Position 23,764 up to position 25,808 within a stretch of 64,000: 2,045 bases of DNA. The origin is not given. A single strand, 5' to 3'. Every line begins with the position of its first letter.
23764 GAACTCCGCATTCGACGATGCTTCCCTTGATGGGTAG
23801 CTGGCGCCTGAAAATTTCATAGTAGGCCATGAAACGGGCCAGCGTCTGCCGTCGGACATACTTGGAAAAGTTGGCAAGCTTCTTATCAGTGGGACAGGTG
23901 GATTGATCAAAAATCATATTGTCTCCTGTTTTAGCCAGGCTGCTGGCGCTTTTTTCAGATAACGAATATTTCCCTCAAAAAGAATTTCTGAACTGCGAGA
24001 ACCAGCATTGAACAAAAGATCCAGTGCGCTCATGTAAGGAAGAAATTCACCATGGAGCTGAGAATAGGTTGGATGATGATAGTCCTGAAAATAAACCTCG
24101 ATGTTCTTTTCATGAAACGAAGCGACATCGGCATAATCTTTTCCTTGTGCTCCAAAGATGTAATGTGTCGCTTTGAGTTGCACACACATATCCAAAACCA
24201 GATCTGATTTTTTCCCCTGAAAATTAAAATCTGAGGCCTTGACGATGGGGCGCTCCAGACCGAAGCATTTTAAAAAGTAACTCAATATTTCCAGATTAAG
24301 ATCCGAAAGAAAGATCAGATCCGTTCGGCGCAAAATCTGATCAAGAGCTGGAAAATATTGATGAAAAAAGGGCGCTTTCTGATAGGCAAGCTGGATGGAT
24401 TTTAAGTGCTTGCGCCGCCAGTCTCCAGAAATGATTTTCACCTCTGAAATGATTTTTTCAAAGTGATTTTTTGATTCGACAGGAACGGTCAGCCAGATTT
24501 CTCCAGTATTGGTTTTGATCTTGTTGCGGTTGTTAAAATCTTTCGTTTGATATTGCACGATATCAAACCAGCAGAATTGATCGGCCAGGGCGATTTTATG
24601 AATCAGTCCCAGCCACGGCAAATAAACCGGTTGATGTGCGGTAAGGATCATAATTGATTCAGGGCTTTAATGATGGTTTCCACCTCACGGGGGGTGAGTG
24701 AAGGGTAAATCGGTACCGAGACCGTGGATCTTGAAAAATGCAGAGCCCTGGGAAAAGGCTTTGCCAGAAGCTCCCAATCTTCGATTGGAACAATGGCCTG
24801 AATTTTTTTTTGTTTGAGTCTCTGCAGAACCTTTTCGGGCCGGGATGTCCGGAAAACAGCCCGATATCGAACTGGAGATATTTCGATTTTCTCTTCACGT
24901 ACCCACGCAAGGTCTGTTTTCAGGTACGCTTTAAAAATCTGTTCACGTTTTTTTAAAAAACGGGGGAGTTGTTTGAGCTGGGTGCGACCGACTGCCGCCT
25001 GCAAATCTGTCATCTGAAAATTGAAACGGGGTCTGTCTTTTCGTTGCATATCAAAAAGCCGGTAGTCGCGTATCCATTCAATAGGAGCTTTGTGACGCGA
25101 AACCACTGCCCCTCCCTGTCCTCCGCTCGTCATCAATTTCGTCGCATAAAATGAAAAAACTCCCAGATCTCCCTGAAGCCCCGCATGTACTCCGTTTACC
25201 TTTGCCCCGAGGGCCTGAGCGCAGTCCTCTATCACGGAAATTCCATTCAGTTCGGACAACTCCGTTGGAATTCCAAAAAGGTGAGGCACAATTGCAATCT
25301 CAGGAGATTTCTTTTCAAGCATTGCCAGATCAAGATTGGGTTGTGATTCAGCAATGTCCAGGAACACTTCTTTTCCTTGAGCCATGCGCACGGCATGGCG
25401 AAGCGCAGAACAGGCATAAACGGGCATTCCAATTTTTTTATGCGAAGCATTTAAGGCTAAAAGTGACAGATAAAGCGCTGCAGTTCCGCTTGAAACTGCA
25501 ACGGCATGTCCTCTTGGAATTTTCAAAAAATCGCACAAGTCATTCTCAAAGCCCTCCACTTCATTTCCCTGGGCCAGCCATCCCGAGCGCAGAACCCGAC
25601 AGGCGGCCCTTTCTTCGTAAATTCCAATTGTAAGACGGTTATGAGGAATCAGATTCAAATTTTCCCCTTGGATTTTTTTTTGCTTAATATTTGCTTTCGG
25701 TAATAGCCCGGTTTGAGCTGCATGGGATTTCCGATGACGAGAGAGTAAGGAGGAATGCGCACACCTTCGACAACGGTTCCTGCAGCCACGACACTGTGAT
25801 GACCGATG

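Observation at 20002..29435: Expanded pseudaminic-acid-type biosynthesis operon with extra tailoring enzymes between the two flagellar blocks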

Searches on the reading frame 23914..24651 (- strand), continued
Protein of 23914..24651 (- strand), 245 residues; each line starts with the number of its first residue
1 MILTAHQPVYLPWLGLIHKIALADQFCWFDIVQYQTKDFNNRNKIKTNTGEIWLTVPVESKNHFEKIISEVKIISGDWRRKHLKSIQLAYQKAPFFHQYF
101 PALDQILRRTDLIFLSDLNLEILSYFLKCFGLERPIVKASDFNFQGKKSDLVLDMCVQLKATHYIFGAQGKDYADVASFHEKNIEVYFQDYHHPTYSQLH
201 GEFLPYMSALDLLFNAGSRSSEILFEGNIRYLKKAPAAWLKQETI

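Call 64: get_annotated_region(hit=H1, flank=9000)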
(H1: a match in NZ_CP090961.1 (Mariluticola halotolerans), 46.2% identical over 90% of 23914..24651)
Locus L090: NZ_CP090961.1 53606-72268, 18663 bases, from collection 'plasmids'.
description: Mariluticola halotolerans strain LMO-2 plasmid unnamed, complete sequence
organism: Mariluticola halotolerans (NCBI taxid 2909283)
taxonomy: Bacteria; Pseudomonadota; Alphaproteobacteria; Hyphomicrobiales; Devosiaceae; Mariluticola; Mariluticola halotolerans
host: -; source: sea sediment; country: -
typing (MOB-suite, as given by PLSDB): non-mobilizable
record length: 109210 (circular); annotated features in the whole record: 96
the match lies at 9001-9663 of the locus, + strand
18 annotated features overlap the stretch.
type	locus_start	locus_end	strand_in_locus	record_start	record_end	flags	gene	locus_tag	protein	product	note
CDS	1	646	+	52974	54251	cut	tviB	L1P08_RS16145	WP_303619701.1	Vi polysaccharide biosynthesis UDP-N-acetylglucosamine C-6 dehydrogenase TviB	GO:0000271 - polysaccharide biosynthetic process [Evidence IEA]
CDS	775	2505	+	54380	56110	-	-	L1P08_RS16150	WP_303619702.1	ABC transporter ATP-binding protein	-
CDS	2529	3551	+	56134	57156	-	pseB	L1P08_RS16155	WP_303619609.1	UDP-N-acetylglucosamine 4,6-dehydratase (inverting)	-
CDS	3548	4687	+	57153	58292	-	pseC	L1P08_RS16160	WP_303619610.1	UDP-4-amino-4, 6-dideoxy-N-acetyl-beta-L-altrosamine transaminase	-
CDS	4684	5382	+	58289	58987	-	pseF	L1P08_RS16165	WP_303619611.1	pseudaminic acid cytidylyltransferase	-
CDS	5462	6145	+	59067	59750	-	-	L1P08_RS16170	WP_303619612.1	PIG-L deacetylase family protein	-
CDS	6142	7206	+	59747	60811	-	pseG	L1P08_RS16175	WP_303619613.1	UDP-2,4-diacetamido-2,4, 6-trideoxy-beta-L-altropyranose hydrolase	-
CDS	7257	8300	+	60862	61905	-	-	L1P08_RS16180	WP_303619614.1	N-acetylneuraminate synthase family protein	GO:0016051 - carbohydrate biosynthetic process [Evidence IEA]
CDS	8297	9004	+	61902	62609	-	-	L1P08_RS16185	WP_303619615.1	hypothetical protein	-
CDS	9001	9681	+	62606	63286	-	-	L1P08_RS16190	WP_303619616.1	WbqC family protein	-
CDS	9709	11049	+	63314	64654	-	-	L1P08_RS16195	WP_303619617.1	NAD(P)-binding protein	-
CDS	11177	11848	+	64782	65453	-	-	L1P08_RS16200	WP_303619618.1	methyltransferase domain-containing protein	-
CDS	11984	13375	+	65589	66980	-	-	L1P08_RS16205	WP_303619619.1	hypothetical protein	-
CDS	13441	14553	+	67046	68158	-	-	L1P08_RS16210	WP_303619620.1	glycosyltransferase family 4 protein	-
CDS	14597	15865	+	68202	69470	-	-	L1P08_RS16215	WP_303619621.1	hypothetical protein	-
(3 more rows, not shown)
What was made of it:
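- In the Mariluticola plasmid it sits with genes that PGAP names pseB, pseC, pseF and pseG (call 64).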

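Call 68: search_protein_families(library=pfam, proteins=[L041:174-881:+, L041:886-2907:-, L041:3193-4380:-, L041:4466-8083:-, L041:13932-14330:-, L041:14494-16038:-, L041:16153-18117:+, L041:18117-18623:+], max_evalue=0.0001)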
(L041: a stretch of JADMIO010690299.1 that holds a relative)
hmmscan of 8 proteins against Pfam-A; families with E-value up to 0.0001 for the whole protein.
L041:174-881:+ (235 aa): 1 family
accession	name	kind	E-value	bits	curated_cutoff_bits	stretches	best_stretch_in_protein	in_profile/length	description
PF03415.19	Peptidase_C11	-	5.5e-22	79.2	25.8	1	1-230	147-357/359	Clostripain family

L041:886-2907:- (673 aa): 4 families
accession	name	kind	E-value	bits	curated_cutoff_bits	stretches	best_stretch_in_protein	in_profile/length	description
PF13517.12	FG-GAP_3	-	1.1e-50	170.5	26.9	5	484-544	1-59/61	FG-GAP-like repeat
PF00669.25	Flagellin_N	-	2.9e-40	138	26.6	1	3-140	1-138/139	Bacterial flagellin N-terminal helical region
PF01839.29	FG-GAP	-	3.5e-18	65.5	22.1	1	530-553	4-30/37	FG-GAP repeat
PF00700.27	Flagellin_C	-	3.6e-15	56.5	23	1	586-671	1-86/86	Bacterial flagellin C-terminal helical region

L041:3193-4380:- (395 aa): 20 families
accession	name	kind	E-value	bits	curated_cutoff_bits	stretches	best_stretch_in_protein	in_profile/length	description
PF00535.33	Glycos_transf_2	-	1.3e-21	77.7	23.3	1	3-151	1-163/168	Glycosyl transferase family 2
PF14559.12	TPR_19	-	2.7e-20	72.9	25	2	328-388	5-65/68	Tetratricopeptide repeat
PF07719.23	TPR_2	-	3.2e-20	71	27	1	316-346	3-33/34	Tetratricopeptide repeat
PF13431.12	TPR_17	-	8.3e-20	69.8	24.4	0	270-301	3-34/34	Tetratricopeptide repeat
PF00515.34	TPR_1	-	4.6e-19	67.8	27.8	1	316-347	3-34/34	Tetratricopeptide repeat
PF13414.12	TPR_11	-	3.8e-15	55.7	26.8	1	225-258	7-40/42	TPR repeat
PF13424.12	TPR_12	-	3e-14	53.4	30.1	0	282-344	5-75/77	Tetratricopeptide repeat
PF13371.12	TPR_9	-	1.5e-13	51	35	1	307-351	22-66/73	Tetratricopeptide repeat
PF13428.12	TPR_14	-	2.5e-13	49.7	23.5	0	281-321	2-42/44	Tetratricopeptide repeat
PF23914.1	TPR_CcmH_CycH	-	6.2e-13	49.3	42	1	203-312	41-153/158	Cytochrome c-type biogenesis protein H TPR domain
PF13174.12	TPR_6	-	9.7e-13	48.3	26.3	1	281-313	1-33/33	Tetratricopeptide repeat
PF13181.12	TPR_8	-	1.8e-11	43.6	25.7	0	214-243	3-32/34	Tetratricopeptide repeat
PF13432.12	TPR_16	-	2e-11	44.5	32.7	1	285-333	2-50/65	Tetratricopeptide repeat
PF13176.12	TPR_7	-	5.5e-09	35.9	27.9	0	282-311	1-32/36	Tetratricopeptide repeat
PF13374.12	TPR_10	-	6.7e-09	35.9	27.5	0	318-344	6-32/42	Tetratricopeptide repeat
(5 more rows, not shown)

L041:4466-8083:- (1205 aa): 0 families

L041:13932-14330:- (132 aa): 0 families

L041:14494-16038:- (514 aa): 1 family
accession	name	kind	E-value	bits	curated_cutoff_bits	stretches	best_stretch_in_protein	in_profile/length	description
PF07642.17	BBP2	-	1.7e-71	241.7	26.2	1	165-514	2-339/339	Putative beta-barrel porin-2, OmpL-like. bbp2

L041:16153-18117:+ (654 aa): 4 families
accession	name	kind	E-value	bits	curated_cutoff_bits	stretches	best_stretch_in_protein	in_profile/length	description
PF01584.24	CheW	-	6.6e-26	91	23.5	1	515-644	2-136/138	CheW-like domain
PF02518.31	HATPase_c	-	3.8e-18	66.4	26.4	1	371-509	4-110/111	Histidine kinase-, DNA gyrase B-, and HSP90-like ATPase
PF01627.28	Hpt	-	7.1e-16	58.7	24.6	1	42-136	1-84/84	Hpt domain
PF02895.20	H-kinase_dim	-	3.1e-11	44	23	1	264-321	2-66/68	Signal transducing histidine kinase, homodimeric domain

L041:18117-18623:+ (168 aa): 1 family
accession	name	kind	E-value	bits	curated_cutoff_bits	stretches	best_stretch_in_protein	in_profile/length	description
PF01584.24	CheW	-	4.8e-36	123.9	23.5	1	18-151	2-135/138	CheW-like domain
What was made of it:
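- L041 links the cassette to a flagellin gene (call 68).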

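Call 89: search_protein_representatives(alignment_id=A2)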
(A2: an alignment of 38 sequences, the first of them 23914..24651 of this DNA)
Query: 38 sequences, 240 profile positions. Proteins with E-value up to 0.001 (for the whole library): 15202; up to 1e-10: 10059; up to 1e-30: 2312. The best 150 are listed.
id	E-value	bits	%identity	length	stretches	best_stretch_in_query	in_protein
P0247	1.5e-115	400.9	-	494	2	2-227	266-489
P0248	1.5e-88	312.4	-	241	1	1-233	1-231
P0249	8.6e-86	303.4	-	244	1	1-236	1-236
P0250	3.6e-82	291.6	-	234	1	1-228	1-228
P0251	3.4e-79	281.8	-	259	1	2-237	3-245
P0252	2.9e-78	278.8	-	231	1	1-229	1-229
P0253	3.9e-77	275.1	-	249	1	2-233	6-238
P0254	7.6e-77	274.2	-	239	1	1-226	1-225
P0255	1.0e-75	270.5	-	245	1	1-236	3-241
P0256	1.6e-75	269.8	-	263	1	2-235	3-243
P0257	1.9e-75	269.6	-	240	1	1-226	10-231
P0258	4.1e-75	268.5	-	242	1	1-235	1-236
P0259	1.8e-74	266.4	-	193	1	64-234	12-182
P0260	6.3e-74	264.6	-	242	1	1-234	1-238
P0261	1.1e-73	263.8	-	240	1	3-234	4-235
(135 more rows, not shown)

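Call 96: search_protein_families(library=ncbifam, proteins=[L058:3105-3650:+, L052:2261-2962:+, L021:5061-5687:+, L041:8509-9567:+, L041:12456-13202:-], max_evalue=0.00001)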
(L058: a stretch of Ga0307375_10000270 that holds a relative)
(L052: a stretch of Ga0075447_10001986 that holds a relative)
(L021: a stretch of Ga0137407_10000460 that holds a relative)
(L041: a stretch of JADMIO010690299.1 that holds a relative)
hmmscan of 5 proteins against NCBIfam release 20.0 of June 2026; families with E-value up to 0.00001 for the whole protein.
L058:3105-3650:+ (181 aa): 5 families
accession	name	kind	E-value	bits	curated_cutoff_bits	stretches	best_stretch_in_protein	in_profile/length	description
NF011709.0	PRK15130.1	equivalog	2.7e-17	63.2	218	1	12-178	8-171/186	spermidine N1-acetyltransferase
TIGR03585.1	PseH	equivalog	8.6e-14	51.9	93.1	1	24-169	13-155/156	UDP-4-amino-4,6-dideoxy-N-acetyl-beta-L-altrosamine N-acetyltransferase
NF007527.0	PRK10140.1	equivalog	1.5e-09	37.9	236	1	77-170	67-159/162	N-acetyltransferase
NF040503.1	resist_ArsN1a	equivalog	4.1e-09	36.4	170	1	49-169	37-155/159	arsinothricin resistance N-acetyltransferase ArsN1 family A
TIGR01575.1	rimI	equivalog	9.9e-06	25.7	86.4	0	103-168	69-131/132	ribosomal protein S18-alanine N-acetyltransferase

L052:2261-2962:+ (233 aa): 7 families
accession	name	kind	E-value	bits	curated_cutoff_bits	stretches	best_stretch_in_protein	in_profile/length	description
TIGR03584.1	PseF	equivalog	9.3e-107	355.7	205.7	1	3-224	1-221/222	pseudaminic acid cytidylyltransferase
NF003952.0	PRK05450.1-5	subfamily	6.2e-17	61.6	193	1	3-152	4-142/250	3-deoxy-manno-octulosonate cytidylyltransferase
NF009905.0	PRK13368.1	subfamily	1e-14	54.5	255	1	3-128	4-119/243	3-deoxy-manno-octulosonate cytidylyltransferase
NF003950.0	PRK05450.1-3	subfamily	1.6e-14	53.9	234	1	3-125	4-119/248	3-deoxy-manno-octulosonate cytidylyltransferase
NF003948.0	PRK05450.1-1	equivalog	5.1e-12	45.5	281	1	3-131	7-128/248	3-deoxy-manno-octulosonate cytidylyltransferase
TIGR00466.1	kdsB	equivalog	7.7e-12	45.1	155.2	1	3-124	4-117/241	3-deoxy-manno-octulosonate cytidylyltransferase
TIGR03310.1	matur_MocA_YgfJ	equivalog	1.9e-06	28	186.45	0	4-120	2-112/188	molybdenum cofactor cytidylyltransferase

L021:5061-5687:+ (208 aa): 1 family
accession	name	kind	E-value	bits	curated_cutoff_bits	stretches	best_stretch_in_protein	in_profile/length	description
TIGR03587.1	Pse_Me-ase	hypoth_equivalog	3.1e-79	265.9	112.05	1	6-208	2-204/204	pseudaminic acid biosynthesis-associated methylase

L041:8509-9567:+ (352 aa): 2 families
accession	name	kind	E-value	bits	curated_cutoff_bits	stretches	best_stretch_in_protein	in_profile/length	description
TIGR03569.1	NeuB_NnaB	equivalog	3.2e-105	351.8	399.65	1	19-346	1-329/329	N-acetylneuraminate synthase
TIGR03586.1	PseI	equivalog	2.8e-78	263.4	340.25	1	18-344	1-325/327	pseudaminic acid synthase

L041:12456-13202:- (248 aa): 6 families
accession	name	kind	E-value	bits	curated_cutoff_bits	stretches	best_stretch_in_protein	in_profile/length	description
NF009905.0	PRK13368.1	subfamily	4.1e-16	59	255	1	6-124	3-119/243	3-deoxy-manno-octulosonate cytidylyltransferase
NF003952.0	PRK05450.1-5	subfamily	1.7e-15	56.9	193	1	6-124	3-121/250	3-deoxy-manno-octulosonate cytidylyltransferase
NF003950.0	PRK05450.1-3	subfamily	1.3e-12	47.5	234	1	6-130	3-127/248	3-deoxy-manno-octulosonate cytidylyltransferase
NF003948.0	PRK05450.1-1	equivalog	2.3e-08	33.6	281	1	2-121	2-122/248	3-deoxy-manno-octulosonate cytidylyltransferase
TIGR04321.1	spiroSPASM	subfamily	6.3e-08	31.7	250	1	29-235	21-224/510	spiro-SPASM protein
TIGR00466.1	kdsB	equivalog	3.7e-06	26.5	155.2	1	7-115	4-112/241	3-deoxy-manno-octulosonate cytidylyltransferase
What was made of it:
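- Sister clusters combine the same synthase clade with canonical PseF, with PGAP-called PseG, and with the Pse-associated methylase (calls 64, 96).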

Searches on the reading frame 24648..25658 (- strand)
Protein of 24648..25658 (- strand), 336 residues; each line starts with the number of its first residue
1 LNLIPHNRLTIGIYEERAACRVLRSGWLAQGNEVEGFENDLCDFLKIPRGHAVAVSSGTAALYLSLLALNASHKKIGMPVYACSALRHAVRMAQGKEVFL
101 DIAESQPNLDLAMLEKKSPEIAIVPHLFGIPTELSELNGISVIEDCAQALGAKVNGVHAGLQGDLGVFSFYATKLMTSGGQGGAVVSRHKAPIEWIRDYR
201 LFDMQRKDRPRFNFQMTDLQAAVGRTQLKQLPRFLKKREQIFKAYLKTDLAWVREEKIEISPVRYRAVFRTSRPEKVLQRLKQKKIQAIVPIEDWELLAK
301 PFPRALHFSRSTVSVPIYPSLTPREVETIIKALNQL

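Call 4: search_protein_families(library=ncbifam, proteins=[window:24648-25658:-], max_evalue=0.001)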
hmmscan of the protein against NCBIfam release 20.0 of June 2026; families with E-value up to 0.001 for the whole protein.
window:24648-25658:- (336 aa): 7 families
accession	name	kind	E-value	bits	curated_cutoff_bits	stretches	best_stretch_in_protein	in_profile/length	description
TIGR03588.1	PseC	equivalog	9.2e-41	140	423.5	1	5-335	3-378/380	UDP-4-amino-4,6-dideoxy-N-acetyl-beta-L-altrosamine transaminase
TIGR04181.1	NHT_00031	hypoth_equivalog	6.1e-34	117.5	420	1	15-287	12-321/359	LegC family aminotransferase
NF008658.2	PRK11658.1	equivalog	3.1e-27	95.2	631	1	3-248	4-270/379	UDP-4-amino-4-deoxy-L-arabinose aminotransferase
NF011936.0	PRK15407.1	equivalog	4.7e-23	81.6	423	2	26-191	59-239/440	lipopolysaccharide biosynthesis protein RfbH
NF008687.0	PRK11706.1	equivalog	2.9e-21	75.7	375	1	51-191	48-197/375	dTDP-4-amino-4,6-dideoxygalactose transaminase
TIGR04427.1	PLP_DesI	equivalog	3.2e-20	72.6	650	1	21-247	40-275/390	dTDP-4-dehydro-6-deoxyglucose aminotransferase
TIGR02379.1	ECA_wecE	subfamily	9.8e-15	54.2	434.85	1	52-193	49-200/376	dTDP-4-amino-4,6-dideoxy-D-glucose transaminase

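Call 5: search_protein_families(library=pfam, proteins=[window:24648-25658:-], max_evalue=0.001)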
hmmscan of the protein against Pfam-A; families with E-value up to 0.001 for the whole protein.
window:24648-25658:- (336 aa): 1 family
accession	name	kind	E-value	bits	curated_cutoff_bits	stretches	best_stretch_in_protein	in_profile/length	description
PF01041.23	DegT_DnrJ_EryC1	-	5.3e-53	181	19.8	1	17-333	9-359/360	DegT/DnrJ/EryC1/StrS aminotransferase family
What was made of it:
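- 24648..25658 (-): short DegT-family PLP aminotransferase (DegT2), TTG start. Calls 4 and 5: PF01041 181 bits; PseC model only 140 bits.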

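Call 36: search_solved_structures(query=window:24648-25658:-, max_evalue=1e-10)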
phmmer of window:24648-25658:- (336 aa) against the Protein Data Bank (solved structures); distinct sequences matched with E-value up to 1e-10: 45.
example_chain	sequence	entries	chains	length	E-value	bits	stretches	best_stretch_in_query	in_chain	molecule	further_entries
7b0d_A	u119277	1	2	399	2.6e-29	105.4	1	16-289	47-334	Glutamine--scyllo-inositol transaminase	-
9bgp_A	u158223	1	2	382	2.3e-28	102.3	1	19-257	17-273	aminotransferase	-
8vr3_A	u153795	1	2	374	3.6e-28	101.7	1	19-245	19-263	DegT/DnrJ/EryC1/StrS aminotransferase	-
8vr5_A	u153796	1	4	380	4e-28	101.5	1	19-245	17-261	DegT/DnrJ/EryC1/StrS aminotransferase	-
9bgr_A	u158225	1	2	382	1.4e-27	99.7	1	19-257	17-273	aminotransferase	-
7b0m_AAA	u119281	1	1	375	7.9e-26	94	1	15-261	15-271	Sugar aminotransferase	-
2oga_A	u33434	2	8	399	1.7e-23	86.3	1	16-332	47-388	Transaminase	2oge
4lc3_A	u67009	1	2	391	1.5e-21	79.9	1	16-246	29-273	Putative UDP-4-amino-4-deoxy-l-arabinose--oxoglutarate aminotransferase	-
3frk_A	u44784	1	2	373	1.4e-20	76.7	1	22-334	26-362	QdtB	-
7n63_A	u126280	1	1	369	3.4e-20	75.5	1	18-335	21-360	Putative aminotransferase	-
3bn1_A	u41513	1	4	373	4.8e-20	75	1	25-245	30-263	Perosamine synthetase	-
3dr7_A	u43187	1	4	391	5.6e-20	74.8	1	24-245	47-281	Putative perosamine synthetase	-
5uid_A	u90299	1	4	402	1.5e-19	73.4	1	9-190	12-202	Aminotransferase TlmJ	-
3dr4_A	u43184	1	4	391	3.7e-19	72.1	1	24-245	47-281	Putative perosamine synthetase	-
8sng_A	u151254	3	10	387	9.4e-19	70.7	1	3-247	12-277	UDP-4-amino-4-deoxy-L-arabinose--oxoglutarate aminotransferase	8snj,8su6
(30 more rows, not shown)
